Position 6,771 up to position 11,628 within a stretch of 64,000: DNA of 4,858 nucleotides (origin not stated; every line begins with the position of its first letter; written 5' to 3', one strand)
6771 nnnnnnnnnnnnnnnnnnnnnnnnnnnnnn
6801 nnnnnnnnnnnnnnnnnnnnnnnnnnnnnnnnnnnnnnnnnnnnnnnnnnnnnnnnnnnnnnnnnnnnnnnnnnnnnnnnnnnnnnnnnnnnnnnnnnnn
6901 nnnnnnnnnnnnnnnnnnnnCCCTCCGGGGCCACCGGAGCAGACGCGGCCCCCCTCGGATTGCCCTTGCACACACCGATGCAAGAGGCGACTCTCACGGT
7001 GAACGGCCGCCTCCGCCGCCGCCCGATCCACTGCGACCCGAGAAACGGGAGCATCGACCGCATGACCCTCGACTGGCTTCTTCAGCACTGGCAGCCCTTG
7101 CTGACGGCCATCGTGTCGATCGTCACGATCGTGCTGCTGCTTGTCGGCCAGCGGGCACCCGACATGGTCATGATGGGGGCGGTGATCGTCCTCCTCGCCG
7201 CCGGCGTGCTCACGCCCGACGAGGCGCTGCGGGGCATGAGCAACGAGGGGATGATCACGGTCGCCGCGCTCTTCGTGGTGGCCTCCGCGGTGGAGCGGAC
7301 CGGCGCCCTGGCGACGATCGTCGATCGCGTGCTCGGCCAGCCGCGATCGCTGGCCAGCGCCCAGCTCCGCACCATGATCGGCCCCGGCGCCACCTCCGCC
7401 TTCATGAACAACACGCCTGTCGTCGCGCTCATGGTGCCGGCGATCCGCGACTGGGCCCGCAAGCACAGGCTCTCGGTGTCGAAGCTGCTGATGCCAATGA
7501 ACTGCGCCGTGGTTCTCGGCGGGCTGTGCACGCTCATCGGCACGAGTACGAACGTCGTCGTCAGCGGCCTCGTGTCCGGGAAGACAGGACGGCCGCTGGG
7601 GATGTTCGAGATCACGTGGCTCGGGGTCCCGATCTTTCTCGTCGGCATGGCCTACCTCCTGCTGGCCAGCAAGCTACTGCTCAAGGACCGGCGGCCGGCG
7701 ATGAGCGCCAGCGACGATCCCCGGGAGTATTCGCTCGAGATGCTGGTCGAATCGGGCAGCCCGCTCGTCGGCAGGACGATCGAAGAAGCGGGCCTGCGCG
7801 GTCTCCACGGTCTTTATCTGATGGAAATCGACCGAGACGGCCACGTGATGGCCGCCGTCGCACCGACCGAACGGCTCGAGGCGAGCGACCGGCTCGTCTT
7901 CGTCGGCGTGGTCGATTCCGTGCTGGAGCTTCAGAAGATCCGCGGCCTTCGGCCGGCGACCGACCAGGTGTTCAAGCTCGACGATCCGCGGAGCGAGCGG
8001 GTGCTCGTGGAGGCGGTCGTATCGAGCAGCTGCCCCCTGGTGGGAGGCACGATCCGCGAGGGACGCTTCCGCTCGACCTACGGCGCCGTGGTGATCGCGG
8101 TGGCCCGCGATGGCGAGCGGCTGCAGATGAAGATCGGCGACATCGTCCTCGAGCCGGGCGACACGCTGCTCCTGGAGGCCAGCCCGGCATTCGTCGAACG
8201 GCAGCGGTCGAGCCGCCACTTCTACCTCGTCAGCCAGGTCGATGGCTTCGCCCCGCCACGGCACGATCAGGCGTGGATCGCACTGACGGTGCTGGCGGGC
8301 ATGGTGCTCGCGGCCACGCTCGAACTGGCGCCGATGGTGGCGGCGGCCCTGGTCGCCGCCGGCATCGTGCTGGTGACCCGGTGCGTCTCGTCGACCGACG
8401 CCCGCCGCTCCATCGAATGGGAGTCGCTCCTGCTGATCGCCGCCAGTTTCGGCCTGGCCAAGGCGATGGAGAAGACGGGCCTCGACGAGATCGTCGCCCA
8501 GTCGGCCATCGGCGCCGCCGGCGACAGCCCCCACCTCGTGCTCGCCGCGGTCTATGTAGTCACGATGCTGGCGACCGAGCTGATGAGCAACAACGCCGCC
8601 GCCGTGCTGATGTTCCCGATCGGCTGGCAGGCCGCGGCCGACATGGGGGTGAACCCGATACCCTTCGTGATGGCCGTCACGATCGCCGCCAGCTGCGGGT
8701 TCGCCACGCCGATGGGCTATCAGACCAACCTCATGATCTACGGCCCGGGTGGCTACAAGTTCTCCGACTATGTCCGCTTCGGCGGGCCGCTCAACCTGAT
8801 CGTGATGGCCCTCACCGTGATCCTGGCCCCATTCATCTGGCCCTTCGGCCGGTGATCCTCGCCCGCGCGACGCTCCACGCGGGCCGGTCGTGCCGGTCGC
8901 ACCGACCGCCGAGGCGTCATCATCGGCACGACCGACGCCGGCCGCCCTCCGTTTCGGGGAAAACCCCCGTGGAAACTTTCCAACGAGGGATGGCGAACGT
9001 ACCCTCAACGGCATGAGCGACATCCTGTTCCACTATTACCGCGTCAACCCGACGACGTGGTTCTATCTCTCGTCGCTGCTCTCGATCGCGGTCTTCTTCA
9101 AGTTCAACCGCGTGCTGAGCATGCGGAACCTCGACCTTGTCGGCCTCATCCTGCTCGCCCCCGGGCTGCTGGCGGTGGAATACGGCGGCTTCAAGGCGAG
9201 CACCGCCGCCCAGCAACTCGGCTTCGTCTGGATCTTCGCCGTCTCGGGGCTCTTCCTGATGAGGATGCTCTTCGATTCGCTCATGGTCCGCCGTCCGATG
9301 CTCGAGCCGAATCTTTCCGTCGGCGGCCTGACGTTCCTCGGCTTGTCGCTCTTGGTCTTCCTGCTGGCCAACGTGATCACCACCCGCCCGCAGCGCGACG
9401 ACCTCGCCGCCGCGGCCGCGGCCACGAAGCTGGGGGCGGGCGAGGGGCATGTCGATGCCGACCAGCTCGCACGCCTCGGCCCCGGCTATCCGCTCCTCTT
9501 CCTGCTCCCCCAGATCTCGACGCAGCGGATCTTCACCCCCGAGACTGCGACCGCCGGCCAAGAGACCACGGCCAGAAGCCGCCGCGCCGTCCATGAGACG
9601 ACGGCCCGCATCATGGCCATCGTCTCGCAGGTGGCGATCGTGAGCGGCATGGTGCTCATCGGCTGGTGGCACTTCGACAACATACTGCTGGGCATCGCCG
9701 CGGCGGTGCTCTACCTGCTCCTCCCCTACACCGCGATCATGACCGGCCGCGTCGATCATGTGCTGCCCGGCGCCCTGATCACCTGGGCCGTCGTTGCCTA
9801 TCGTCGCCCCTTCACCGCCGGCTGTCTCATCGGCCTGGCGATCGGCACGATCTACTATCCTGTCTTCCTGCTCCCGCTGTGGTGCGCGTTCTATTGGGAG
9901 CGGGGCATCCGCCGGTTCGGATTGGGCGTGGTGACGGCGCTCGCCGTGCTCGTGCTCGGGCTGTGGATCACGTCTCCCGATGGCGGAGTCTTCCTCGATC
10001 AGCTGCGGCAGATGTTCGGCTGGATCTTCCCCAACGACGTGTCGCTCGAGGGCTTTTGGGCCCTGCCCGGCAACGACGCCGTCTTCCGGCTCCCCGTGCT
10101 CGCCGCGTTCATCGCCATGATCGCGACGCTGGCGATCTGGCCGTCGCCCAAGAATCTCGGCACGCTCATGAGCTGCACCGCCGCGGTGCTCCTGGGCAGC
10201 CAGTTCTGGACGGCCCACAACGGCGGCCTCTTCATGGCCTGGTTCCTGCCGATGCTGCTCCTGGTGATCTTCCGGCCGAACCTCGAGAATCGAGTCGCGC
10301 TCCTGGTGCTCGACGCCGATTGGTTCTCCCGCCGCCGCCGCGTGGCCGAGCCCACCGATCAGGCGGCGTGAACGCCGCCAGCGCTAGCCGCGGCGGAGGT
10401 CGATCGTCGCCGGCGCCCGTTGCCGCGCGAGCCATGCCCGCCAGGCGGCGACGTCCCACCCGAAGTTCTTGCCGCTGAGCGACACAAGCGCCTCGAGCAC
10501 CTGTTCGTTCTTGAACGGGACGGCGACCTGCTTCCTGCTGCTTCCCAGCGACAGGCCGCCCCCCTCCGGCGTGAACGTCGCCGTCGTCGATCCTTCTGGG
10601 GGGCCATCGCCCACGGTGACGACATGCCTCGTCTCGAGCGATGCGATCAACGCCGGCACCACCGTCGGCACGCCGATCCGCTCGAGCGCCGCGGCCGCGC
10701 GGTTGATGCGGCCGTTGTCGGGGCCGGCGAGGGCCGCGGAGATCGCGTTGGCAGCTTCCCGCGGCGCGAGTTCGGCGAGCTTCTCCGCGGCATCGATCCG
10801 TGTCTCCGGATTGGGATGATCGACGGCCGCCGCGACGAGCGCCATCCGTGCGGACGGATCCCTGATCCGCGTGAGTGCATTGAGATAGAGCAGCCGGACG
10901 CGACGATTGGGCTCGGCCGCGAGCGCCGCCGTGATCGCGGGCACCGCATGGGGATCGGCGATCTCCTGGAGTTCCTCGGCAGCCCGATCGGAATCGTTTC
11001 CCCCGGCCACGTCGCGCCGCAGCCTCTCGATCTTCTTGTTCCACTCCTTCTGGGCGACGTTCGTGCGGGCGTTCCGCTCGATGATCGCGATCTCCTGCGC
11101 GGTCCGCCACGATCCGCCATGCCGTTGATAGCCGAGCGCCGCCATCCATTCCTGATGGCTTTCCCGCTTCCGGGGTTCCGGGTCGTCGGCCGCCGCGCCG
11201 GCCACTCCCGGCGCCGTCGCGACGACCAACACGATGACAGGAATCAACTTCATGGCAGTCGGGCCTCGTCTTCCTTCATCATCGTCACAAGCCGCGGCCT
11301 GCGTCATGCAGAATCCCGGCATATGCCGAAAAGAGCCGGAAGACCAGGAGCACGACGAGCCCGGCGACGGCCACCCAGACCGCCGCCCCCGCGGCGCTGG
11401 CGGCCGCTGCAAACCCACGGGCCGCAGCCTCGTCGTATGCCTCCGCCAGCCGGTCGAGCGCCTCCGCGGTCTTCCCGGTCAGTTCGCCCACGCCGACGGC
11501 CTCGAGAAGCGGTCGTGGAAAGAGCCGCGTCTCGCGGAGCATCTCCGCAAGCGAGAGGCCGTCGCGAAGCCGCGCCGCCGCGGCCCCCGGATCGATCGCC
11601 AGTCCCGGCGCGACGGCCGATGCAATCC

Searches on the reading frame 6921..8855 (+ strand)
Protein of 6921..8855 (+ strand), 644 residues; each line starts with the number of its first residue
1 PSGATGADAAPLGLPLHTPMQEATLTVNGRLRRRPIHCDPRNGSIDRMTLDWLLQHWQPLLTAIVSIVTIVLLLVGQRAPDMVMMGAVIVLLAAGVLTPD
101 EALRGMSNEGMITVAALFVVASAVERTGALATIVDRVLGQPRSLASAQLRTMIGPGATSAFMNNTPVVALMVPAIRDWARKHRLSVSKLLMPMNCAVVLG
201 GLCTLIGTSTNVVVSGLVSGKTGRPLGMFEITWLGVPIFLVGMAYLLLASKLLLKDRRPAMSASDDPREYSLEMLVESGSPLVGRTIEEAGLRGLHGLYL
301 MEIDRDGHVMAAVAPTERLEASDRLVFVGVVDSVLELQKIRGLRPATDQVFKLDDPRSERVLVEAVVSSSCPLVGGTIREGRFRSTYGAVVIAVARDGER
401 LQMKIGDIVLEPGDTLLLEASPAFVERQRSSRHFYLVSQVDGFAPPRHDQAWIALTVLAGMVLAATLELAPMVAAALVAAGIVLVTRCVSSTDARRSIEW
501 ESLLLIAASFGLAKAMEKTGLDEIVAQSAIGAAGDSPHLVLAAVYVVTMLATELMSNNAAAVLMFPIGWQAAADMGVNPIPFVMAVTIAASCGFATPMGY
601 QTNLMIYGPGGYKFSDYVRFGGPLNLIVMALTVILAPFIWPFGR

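Call 94: search_protein_families(library=pfam, proteins=[window:6921-8855:+], max_evalue=0.00001)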
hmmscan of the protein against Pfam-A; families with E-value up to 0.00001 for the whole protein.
window:6921-8855:+ (644 aa): 3 families
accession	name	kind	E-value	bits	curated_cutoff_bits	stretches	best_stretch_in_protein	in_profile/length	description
PF03600.22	CitMHS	-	1.3e-69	235.3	31.9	2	70-586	1-335/336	Citrate transporter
PF02080.26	TrkA_C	-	4e-24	84.7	27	2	362-423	1-61/71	TrkA-C domain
PF00939.25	Na_sulph_symp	-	2.4e-14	53.7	27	2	541-640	364-466/472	Sodium:sulfate symporter transmembrane region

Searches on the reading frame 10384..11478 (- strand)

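Call 98: search_protein_families(library=pfam, proteins=[window:10384-11478:-], max_evalue=0.00001)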
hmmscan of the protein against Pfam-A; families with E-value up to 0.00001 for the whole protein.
window:10384-11478:- (364 aa): 1 family
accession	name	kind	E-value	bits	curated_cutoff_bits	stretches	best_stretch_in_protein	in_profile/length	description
PF13646.12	HEAT_2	-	7.1e-12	45.9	27.7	1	213-284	3-74/88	HEAT repeats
